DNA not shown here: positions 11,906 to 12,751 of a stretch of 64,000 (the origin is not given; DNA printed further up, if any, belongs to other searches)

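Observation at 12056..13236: Ndt-fold enzyme translationally coupled to a PnuC-like nicotinamide-riboside transporter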

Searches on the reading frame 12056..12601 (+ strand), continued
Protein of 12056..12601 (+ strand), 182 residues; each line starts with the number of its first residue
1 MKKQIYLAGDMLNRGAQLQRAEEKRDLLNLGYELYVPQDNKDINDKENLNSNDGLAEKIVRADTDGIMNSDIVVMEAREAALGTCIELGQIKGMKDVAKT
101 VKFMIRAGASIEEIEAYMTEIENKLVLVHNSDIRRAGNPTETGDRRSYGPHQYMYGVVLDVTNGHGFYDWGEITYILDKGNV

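Call 33: get_annotated_region(hit=H37, flank=4000)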
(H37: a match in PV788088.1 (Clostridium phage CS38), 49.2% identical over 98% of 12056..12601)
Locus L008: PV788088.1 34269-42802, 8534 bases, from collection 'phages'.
description: Clostridium phage CS38, complete genome.
organism: Clostridium phage CS38 (NCBI taxid 3446671)
taxonomy: Viruses
host: Clostridium sporogenes ATCC-15579; source: sewage; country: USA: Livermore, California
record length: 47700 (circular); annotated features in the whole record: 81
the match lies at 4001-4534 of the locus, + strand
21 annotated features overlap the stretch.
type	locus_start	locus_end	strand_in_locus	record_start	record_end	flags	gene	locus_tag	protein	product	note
CDS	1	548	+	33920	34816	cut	-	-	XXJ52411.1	DNA primase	-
CDS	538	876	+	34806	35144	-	-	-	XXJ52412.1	hypothetical protein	-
CDS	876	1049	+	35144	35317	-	-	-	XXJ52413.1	hypothetical protein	-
CDS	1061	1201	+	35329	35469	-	-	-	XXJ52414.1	hypothetical protein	-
CDS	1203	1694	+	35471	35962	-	-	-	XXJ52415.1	dUTPase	-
CDS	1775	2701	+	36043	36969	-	-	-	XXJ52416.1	hypothetical protein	-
CDS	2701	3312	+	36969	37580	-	-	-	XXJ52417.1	hypothetical protein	-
CDS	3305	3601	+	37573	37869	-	-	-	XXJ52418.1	hypothetical protein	-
CDS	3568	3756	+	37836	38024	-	-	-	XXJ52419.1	hypothetical protein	-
CDS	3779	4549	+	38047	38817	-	-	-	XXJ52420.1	nucleoside 2-deoxyribosyltransferase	-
CDS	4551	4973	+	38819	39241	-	-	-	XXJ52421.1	hypothetical protein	-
CDS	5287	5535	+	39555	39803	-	-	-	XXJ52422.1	hypothetical protein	-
CDS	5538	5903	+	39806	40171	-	-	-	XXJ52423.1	homing endonuclease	-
CDS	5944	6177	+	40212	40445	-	-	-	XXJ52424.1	hypothetical protein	-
CDS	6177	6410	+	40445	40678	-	-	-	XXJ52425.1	hypothetical protein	-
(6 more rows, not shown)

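Call 34: find_related_loci(query=A1, collection=viral_contigs, flank=6000)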
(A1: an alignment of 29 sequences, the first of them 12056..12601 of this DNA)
Query A1 (182 aa) in viral_contigs; peptide patterns used: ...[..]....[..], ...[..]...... (x = any residue, [..] = any of these).
149 stretches matched a pattern; 135 encode a relative of the query (tblastn E <= 1e-3); the best 80 are kept; 80 distinct loci.
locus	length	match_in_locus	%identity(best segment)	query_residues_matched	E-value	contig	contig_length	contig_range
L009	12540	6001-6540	91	1-180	1e-111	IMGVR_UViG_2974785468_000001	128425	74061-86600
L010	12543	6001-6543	87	1-181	1e-105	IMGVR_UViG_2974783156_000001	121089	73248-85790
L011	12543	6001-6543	87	1-181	2e-104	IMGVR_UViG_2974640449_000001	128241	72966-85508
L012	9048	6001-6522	53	3-173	1e-54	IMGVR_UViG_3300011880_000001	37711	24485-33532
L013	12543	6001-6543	50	3-179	5e-54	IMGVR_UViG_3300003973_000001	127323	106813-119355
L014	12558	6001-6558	50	1-179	1e-51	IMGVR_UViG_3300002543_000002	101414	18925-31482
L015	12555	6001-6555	49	1-179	1e-50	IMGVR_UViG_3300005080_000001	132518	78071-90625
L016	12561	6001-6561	46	1-179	1e-48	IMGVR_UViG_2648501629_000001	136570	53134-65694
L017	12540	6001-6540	48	1-173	1e-48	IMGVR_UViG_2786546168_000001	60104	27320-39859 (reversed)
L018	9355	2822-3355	47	1-173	5e-48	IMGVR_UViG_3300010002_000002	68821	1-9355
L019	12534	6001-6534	47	1-173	5e-48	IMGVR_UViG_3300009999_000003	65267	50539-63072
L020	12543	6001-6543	48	4-177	4e-47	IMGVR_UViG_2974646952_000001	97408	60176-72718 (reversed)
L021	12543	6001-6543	48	5-181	2e-47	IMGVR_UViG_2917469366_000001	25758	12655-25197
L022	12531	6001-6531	47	4-173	4e-44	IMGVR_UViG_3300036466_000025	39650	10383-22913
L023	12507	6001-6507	47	3-167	6e-43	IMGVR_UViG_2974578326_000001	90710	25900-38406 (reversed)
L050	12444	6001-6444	38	5-174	1e-28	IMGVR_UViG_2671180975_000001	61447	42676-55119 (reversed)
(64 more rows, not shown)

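Call 39: predict_structure(alignment_id=A1)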
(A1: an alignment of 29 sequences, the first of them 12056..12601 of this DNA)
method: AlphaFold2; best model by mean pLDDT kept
length: 182 residues; sequences in the alignment: 29
mean_pLDDT: 85.7   pTM: 0.78
mean pLDDT of the five models: 85.7, 85.5, 85.1, 84.7, 83.4
residues with pLDDT >= 90: 99; 70-90: 55; 50-70: 19; < 50: 9
segments of 3 or more residues with pLDDT < 50: 137-145
pLDDT, mean of each block of 10 residues (from residue 1): 90 89 97 92 73 79 93 92 91 97 98 98 92 53 52 87 89 87 56
secondary structure, 60 per line:
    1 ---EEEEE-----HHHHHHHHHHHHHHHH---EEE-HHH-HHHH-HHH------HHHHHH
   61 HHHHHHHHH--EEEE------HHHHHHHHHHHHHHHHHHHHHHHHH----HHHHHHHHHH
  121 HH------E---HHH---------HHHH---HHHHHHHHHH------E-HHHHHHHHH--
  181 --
elements in order: E4-8 H14-29 E33-35 H41-44 H55-69 E72-75 H82-106 H111-122 H145-148 H152-161 H170-178

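Call 41: fold_search(model_id=the predicted structure, library=pdb)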
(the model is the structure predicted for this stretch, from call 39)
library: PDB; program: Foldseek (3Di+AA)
matches with E <= 10: 727; with E <= 0.001: 0
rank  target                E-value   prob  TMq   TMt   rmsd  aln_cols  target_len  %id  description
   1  7o62_D                7.4e-03  1.00  0.36  0.51   3.7        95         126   23  Crystal structure of a 2`-deoxyribosyltransferase from the psychrophilic bacterium Desulfotalea psychrophila. (released 2021-10-20)
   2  7m5h_B                1.5e-02  1.00  0.40  0.45   3.2        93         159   27  Crystal structure of conserved protein from Enterococcus faecalis V583 (released 2021-04-07)
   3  6evs_A                2.0e-02  1.00  0.40  0.52   2.9        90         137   21  Characterization of 2-deoxyribosyltransferase from psychrotolerant bacterium Bacillus psychrosaccharolyticus: a suitab (released 2018-11-14)
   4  7m5h_A                2.0e-02  1.00  0.31  0.35   3.6        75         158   31  Crystal structure of conserved protein from Enterococcus faecalis V583 (released 2021-04-07)
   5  7o62_A                2.6e-02  1.00  0.39  0.51   3.4        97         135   27  Crystal structure of a 2`-deoxyribosyltransferase from the psychrophilic bacterium Desulfotalea psychrophila. (released 2021-10-20)
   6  8rpt_B                3.4e-02  0.99  0.37  0.46   3.3        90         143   20  Crystal structure of human DNPH1 mutant- D80A (released 2024-11-20)
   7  8of6_A                3.8e-02  0.87  0.32  0.38   5.7       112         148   20  Structure of YtoQ (released 2024-03-27)
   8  8rqd_A                4.4e-02  0.98  0.35  0.44   4.1        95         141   21  Crystal structure of human DNPH1 mutant-Y24F (released 2024-11-20)
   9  7o62_B                5.0e-02  1.00  0.42  0.54   2.8        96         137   24  Crystal structure of a 2`-deoxyribosyltransferase from the psychrophilic bacterium Desulfotalea psychrophila. (released 2021-10-20)
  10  7o62_C                6.0e-02  1.00  0.40  0.54   2.4        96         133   22  Crystal structure of a 2`-deoxyribosyltransferase from the psychrophilic bacterium Desulfotalea psychrophila. (released 2021-10-20)
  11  9da6_A                6.9e-02  0.97  0.32  0.43   7.0        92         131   23  Crystal structure of human DNPH1 bound to inhibitor 3a (released 2025-02-05)
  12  9lmq_D                9.5e-02  0.90  0.23  0.15   5.2        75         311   17  Cryo-EM structure of TIR-STING/c-di-GMP complex (released 2025-08-27)
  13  8rps_A                1.0e-01  0.93  0.32  0.43   6.0        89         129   22  Crystal structure of human DNPH1 mutant- D80N bound to 5hmdUMP (released 2024-11-20)
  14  8pqq_D                1.2e-01  0.97  0.31  0.36   3.4        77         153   23  Nucleoside 2'deoxyribosyltransferase from Chroococcidiopsis thermalis PCC 7203 E88Q Mutant bound to Clofarabine (released 2024-02-21)
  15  8pqt_A                1.2e-01  0.98  0.38  0.45   3.7        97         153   24  Nucleoside 2'deoxyribosyltransferase from Chroococcidiopsis thermalis PCC 7203 WT bound to Bis-Tris (released 2024-02-21)
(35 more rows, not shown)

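Call 51: search_protein_families(library=pfam, proteins=[L007:4599-5174:+], max_evalue=0.01)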
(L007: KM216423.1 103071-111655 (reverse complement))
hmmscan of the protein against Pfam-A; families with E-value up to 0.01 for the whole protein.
L007:4599-5174:+ (192 aa): 1 family
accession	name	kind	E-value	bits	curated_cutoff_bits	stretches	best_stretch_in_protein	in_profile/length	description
PF04193.19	PQ-loop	-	0.00069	19.8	22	0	113-163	6-56/61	PQ loop repeat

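Call 55: search_protein_families(library=pfam, proteins=[L013:2153-5395:+, L013:6587-7345:+, L013:7451-8041:+, L017:6681-7343:+, L018:3434-4099:+, L018:4202-4840:+, L050:5534-5998:+, L050:6441-7100:+, L020:6567-7142:+, L012:6817-7434:+], max_evalue=0.001)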
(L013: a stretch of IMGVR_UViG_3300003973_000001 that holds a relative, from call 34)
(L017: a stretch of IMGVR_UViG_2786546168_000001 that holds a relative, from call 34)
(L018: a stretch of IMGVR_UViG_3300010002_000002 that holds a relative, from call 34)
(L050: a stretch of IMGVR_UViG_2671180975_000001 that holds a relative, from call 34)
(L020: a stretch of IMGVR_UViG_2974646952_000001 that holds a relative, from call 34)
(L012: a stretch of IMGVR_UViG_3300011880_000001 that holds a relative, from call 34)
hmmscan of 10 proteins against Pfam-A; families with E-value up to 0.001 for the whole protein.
L013:2153-5395:+ (1081 aa): 3 families
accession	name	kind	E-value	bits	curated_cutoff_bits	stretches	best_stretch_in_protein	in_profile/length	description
PF07733.18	DNA_pol3_alpha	-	2e-45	155.9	23.9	1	301-544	3-260/260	Bacterial DNA polymerase III alpha NTPase domain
PF02811.25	PHP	-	2.5e-20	73.9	26.4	1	16-183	1-164/164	PHP domain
PF17657.6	DNA_pol3_finger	-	1.3e-16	60.8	22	1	647-711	97-161/166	Bacterial DNA polymerase III alpha subunit finger domain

L013:6587-7345:+ (253 aa): 1 family
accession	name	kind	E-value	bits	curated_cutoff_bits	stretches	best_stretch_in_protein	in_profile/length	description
PF00692.24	dUTPase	-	7.8e-10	39.1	22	1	149-234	30-106/129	dUTPase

L013:7451-8041:+ (197 aa): 1 family
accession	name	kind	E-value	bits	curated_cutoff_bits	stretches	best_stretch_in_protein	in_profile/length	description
PF18789.6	DarA_C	-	7e-11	42.9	27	1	3-52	2-67/70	Defence against restriction A C-terminal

L017:6681-7343:+ (221 aa): 1 family
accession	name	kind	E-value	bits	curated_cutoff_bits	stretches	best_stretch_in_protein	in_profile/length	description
PF11753.13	DUF3310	-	7.6e-19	68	24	1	154-216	1-60/60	Protein of unknwon function (DUF3310)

L018:3434-4099:+ (222 aa): 0 families

L018:4202-4840:+ (213 aa): 0 families

L050:5534-5998:+ (155 aa): 1 family
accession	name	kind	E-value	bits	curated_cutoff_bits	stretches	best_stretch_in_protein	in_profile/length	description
PF11753.13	DUF3310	-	9.2e-19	67.7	24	1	87-145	3-60/60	Protein of unknwon function (DUF3310)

L050:6441-7100:+ (220 aa): 1 family
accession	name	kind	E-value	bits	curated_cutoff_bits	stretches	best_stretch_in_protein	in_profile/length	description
PF02384.22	N6_Mtase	-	4.9e-11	43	20.4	1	57-154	10-106/311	N-6 DNA Methylase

L020:6567-7142:+ (192 aa): 0 families

L012:6817-7434:+ (206 aa): 1 family
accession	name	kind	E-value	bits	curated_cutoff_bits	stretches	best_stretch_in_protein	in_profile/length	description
PF11753.13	DUF3310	-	1.4e-12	47.9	24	1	133-193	1-59/60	Protein of unknwon function (DUF3310)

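Call 64: find_homologous_proteins(query=L007:4599-5174:+, max_evalue=0.001)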
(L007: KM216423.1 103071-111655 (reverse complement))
Query L007:4599-5174:+ (192 aa): 18 proteins with E <= 0.001 among 774 candidates.
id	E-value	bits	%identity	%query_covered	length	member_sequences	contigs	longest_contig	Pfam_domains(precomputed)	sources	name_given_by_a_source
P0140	1.3e-107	376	97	100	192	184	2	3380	-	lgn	-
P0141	4.6e-100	351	87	100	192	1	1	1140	PF04193.20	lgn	-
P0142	1.7e-99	349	93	99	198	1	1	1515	-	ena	-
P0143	1.1e-66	242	62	100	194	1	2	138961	-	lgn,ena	-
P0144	1.0e-65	239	62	100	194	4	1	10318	-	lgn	-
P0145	2.4e-65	238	60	100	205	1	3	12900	-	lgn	-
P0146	2.4e-65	238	62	100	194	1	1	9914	-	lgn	-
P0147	2.4e-65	238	60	100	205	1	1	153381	-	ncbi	-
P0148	2.7e-62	228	58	99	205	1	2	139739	-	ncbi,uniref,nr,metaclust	ncbi:putative membrane protein [Staphylococcus phage Twort]|uniref:ORF061 n=2 Tax=Staphylococcus pha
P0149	5.5e-57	211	58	98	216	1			-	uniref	uniref:Uncharacterized protein n=1 Tax=Mammaliicoccus phage MSShimriz1 TaxID=3230127 RepID=A0AAU8GTH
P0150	1.3e-56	210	58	98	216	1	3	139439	-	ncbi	ncbi:hypothetical protein LCFBJUUZ_CDS0054 [Staphylococcus phage PG-2021_76]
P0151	1.3e-56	210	58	98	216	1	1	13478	-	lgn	-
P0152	1.4e-55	206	57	98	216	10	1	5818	-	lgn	-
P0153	2.1e-55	206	59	99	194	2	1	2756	-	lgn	-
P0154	2.2e-54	202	93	56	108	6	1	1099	-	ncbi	ncbi:hypothetical protein ACR2WV_26460, partial [Klebsiella pneumoniae]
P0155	4.0e-50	188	51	100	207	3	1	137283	PF04193.20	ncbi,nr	ncbi:hypothetical protein SSP49_167 [Staphylococcus phage SSP49]|nr:hypothetical protein SSP49_167 [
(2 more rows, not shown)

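Call 68: search_protein_families(library=pfam, alignment_id=A3, max_evalue=0.1)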
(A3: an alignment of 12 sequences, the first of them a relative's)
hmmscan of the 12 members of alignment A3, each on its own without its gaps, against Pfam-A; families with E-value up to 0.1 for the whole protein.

A. member 1, P0140 (192 aa): 1 family
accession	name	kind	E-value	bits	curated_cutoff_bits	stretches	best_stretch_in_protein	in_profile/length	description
PF04193.19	PQ-loop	-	8.2e-05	22.7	22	2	113-163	6-56/61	PQ loop repeat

B. families by the number of members that match (of 12 scanned): 9 families
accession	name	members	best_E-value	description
PF04193.19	PQ-loop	8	1.2e-05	PQ loop repeat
PF13515.12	FUSC_2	3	0.0012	Fusaric acid resistance protein-like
PF16951.10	MaAIMP_sms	2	0.0043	Putative methionine and alanine importer, small subunit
PF04632.18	FUSC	2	0.035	Fusaric acid resistance protein family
PF05145.17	AbrB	2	0.086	Transition state regulatory protein AbrB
PF12698.13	ABC2_membrane_3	1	0.0087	ABC-2 family transporter protein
PF06127.16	Mpo1-like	1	0.018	2-hydroxy-palmitic acid dioxygenase Mpo1-like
PF14802.11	TMEM192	1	0.058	TMEM192 family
PF03729.18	DUF308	1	0.06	Short repeat of unknown function (DUF308)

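Call 69: find_encoding_contigs(protein=P0148, flank=3000, max_places=2)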
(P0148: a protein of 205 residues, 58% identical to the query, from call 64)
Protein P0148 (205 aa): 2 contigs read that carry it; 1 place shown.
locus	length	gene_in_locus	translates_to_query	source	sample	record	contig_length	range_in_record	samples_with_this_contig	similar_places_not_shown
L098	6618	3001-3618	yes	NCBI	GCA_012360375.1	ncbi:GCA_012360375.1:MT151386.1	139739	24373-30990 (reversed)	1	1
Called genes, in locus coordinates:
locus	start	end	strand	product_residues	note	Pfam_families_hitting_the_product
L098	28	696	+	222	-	PF27330:IsaA-like_N, PF01464:SLT (weak), PF06737:Transglycosylas (faint)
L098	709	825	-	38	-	-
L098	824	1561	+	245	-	PF02562:PhoH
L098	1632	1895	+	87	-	-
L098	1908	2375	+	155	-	-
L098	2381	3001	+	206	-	PF15891:Nuc_deoxyri_tr2 (weak), PF05014:Nuc_deoxyrib_tr (weak)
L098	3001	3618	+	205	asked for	-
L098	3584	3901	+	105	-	PF01476:LysM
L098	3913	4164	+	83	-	-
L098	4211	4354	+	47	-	-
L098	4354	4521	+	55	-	-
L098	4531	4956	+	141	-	PF00692:dUTPase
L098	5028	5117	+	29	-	-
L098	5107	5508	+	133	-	PF11753:DUF3310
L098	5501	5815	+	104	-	-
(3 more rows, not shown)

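Call 70: find_encoding_contigs(protein=P0155, flank=3000, max_places=2)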
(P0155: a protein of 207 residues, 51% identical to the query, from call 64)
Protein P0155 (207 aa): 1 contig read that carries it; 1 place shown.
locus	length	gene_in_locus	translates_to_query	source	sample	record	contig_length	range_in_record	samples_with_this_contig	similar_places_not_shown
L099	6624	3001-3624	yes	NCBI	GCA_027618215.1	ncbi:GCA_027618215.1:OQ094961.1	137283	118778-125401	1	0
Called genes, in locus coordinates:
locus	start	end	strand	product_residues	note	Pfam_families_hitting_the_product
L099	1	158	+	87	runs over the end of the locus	-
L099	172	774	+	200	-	-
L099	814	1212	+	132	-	-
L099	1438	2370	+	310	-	PF13392:HNH_3 (weak), PF13518:HTH_28 (faint)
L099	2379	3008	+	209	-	PF15891:Nuc_deoxyri_tr2, PF05014:Nuc_deoxyrib_tr (weak)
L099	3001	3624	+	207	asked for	PF04193:PQ-loop (faint)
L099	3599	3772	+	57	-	PF01476:LysM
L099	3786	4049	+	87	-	-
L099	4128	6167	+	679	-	PF14284:PcfJ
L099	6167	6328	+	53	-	-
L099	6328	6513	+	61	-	-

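Call 72: predict_structure(alignment_id=A3)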
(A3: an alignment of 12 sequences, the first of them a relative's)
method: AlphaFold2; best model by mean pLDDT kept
length: 192 residues; sequences in the alignment: 12
mean_pLDDT: 87.3   pTM: 0.81
mean pLDDT of the five models: 87.3, 86.4, 82.0, 73.3, 60.1
residues with pLDDT >= 90: 59; 70-90: 131; 50-70: 2; < 50: 0
segments of 3 or more residues with pLDDT < 50: none
pLDDT, mean of each block of 10 residues (from residue 1): 79 87 89 87 92 83 85 91 88 87 82 87 93 87 90 89 84 91 91 78
secondary structure, 60 per line:
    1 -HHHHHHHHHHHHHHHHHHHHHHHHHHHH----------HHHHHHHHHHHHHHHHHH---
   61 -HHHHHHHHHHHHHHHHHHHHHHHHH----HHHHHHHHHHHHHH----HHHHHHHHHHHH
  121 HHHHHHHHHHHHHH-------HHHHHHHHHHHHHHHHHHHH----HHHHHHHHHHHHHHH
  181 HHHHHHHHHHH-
elements in order: H2-29 H40-57 H62-86 H91-104 H109-134 H142-161 H166-191

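Call 76: find_encoding_contigs(protein=P0015, flank=4000, max_places=1)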
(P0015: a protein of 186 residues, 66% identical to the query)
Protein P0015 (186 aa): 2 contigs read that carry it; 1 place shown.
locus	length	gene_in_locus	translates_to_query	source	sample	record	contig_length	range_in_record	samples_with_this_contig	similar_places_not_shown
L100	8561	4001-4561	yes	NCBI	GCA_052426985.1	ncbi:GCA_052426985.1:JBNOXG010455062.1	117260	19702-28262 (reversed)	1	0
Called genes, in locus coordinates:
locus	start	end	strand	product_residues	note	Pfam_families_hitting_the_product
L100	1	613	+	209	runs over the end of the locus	PF01712:dNK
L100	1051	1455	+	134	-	-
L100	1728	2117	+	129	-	-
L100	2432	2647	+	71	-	-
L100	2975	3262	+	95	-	-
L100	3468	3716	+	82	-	-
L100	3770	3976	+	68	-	-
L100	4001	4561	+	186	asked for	PF05014:Nuc_deoxyrib_tr (weak)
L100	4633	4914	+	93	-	-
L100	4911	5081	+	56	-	-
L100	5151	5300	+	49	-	-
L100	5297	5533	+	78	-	-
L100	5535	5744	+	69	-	-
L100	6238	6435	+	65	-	-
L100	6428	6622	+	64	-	-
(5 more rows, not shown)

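Call 77: find_encoding_contigs(protein=P0018, flank=4000, max_places=1)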
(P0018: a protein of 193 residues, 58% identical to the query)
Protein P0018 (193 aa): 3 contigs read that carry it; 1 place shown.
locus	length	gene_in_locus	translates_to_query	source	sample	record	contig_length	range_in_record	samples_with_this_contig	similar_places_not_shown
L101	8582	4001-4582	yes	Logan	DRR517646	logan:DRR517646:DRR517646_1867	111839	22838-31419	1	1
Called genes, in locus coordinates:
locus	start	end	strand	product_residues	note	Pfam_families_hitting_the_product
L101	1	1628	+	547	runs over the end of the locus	PF02811:PHP, PF07733:DNA_pol3_alpha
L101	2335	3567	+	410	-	-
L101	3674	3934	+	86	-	-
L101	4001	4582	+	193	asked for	PF05014:Nuc_deoxyrib_tr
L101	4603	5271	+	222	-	-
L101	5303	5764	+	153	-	PF07460:NUMOD3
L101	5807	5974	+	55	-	-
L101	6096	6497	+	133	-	PF18789:DarA_C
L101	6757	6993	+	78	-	-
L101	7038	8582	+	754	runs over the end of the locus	PF14520:HHH_5 (faint), PF14490:HHH_RecD2, PF13086:AAA_11 (faint), PF13604:AAA_30, PF01443:Viral_helicase1 (faint), PF13245:AAA_19, PF18335:SH3_13, PF13538:UvrD_C_2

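Call 78: find_encoding_contigs(protein=P0020, flank=4000, max_places=1)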
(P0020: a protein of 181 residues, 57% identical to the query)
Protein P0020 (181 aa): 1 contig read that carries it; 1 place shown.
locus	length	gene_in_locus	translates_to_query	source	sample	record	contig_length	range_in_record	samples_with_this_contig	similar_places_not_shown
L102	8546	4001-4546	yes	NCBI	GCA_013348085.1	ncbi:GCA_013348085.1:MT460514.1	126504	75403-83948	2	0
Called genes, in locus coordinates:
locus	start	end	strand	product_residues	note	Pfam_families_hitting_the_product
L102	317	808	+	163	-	PF09424:YqeY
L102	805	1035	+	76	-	-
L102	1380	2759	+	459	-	PF01145:Band_7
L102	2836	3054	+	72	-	-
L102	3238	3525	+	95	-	-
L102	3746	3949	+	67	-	-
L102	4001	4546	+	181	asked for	PF05014:Nuc_deoxyrib_tr (weak)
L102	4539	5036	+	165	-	PF07463:NUMOD4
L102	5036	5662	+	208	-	PF04973:NMN_transporter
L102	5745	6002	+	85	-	-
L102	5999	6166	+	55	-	-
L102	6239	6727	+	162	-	-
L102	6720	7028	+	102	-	-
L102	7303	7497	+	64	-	-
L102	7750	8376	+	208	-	-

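Call 82: get_annotated_region(hit=H39, flank=5000)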
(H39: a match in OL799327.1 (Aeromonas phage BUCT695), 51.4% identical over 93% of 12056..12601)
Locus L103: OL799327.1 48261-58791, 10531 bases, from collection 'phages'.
description: Aeromonas phage BUCT695, complete genome.
organism: Aeromonas phage BUCT695 (NCBI taxid 2908630)
taxonomy: Viruses; Duplodnaviria; Heunggongvirae; Uroviricota; Caudoviricetes; Grimontviridae; Libingvirus; Libingvirus BUCT695
host: Aeromonas veronii; source: -; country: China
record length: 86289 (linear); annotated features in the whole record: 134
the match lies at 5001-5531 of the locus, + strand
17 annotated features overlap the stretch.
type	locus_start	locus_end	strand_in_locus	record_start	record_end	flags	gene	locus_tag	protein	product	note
CDS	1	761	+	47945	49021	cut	-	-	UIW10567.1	ATP-dependent DNA ligase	-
CDS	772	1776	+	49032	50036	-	-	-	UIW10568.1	ribonucleotide reductase of class Ia (aerobic) beta subunit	-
CDS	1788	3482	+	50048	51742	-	-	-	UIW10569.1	ribonucleoside-diphosphate reductase alpha chain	-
CDS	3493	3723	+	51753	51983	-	-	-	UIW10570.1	thioredoxin-like protein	-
CDS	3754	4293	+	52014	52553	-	-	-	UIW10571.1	adenine methyltransferase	-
CDS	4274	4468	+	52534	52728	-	-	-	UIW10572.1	hypothetical protein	-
CDS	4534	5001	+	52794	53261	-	-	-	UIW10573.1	HNH endonuclease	-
CDS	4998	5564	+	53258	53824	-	-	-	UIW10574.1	nucleoside 2-deoxyribosyltransferase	-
CDS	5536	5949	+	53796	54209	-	-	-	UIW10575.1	hypothetical protein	-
CDS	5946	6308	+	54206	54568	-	-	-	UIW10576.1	DNA recombination-mediator protein A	-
CDS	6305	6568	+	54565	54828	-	-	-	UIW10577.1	hypothetical protein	-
CDS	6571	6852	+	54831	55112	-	-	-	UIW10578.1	hypothetical protein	-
CDS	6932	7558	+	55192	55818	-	-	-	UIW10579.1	nicotinamide ribonucleoside or mononucleotide transporter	-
CDS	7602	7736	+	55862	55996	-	-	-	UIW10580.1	hypothetical protein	-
CDS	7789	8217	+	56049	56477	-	-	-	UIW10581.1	endonuclease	-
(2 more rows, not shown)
